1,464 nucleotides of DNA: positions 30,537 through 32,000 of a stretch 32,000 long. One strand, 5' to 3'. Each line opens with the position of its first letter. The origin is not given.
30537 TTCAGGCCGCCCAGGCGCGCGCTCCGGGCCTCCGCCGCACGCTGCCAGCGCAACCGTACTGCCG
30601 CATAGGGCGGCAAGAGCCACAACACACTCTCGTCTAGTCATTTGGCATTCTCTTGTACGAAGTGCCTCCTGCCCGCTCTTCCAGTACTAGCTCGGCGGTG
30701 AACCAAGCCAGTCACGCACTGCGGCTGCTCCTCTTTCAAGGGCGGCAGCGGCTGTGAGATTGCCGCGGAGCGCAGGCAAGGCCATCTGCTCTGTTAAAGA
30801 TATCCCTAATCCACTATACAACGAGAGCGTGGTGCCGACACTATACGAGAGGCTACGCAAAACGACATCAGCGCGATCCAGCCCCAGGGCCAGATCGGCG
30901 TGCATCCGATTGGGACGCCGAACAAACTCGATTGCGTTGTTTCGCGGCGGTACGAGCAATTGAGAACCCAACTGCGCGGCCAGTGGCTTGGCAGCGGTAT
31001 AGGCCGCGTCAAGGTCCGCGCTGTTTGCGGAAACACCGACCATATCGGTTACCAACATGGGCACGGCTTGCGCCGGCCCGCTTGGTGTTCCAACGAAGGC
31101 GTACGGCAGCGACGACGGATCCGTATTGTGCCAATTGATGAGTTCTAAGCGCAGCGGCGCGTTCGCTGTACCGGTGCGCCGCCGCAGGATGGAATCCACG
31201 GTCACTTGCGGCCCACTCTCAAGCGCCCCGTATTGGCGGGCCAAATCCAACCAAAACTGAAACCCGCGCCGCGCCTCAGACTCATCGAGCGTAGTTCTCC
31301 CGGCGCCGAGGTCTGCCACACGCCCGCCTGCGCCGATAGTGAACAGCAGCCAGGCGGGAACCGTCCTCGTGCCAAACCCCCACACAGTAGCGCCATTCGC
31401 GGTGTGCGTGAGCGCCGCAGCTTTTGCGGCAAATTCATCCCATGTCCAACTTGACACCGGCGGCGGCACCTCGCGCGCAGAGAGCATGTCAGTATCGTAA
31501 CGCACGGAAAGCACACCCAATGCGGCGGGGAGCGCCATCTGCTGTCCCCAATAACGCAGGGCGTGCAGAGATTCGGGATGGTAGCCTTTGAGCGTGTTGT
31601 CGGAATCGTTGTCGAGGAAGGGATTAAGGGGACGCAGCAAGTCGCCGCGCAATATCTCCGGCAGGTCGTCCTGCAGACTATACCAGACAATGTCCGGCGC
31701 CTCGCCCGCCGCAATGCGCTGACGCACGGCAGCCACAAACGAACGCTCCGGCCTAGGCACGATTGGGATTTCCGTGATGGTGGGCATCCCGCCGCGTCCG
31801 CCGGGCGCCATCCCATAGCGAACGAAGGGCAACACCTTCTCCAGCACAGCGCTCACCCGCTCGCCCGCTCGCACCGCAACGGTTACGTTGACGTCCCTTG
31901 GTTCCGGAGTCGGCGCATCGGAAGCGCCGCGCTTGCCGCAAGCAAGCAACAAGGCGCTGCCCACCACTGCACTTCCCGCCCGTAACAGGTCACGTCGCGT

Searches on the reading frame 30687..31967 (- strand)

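Call 9: search_protein_families(library=pfam, proteins=[window:30687-31967:-], max_evalue=0.001)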
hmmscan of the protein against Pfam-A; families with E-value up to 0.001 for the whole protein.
window:30687-31967:- (426 aa): 1 family
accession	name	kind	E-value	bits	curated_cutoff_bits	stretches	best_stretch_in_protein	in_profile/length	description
PF01547.30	SBP_bac_1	-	2.6e-10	41.2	26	1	73-323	32-294/307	Bacterial extracellular solute-binding protein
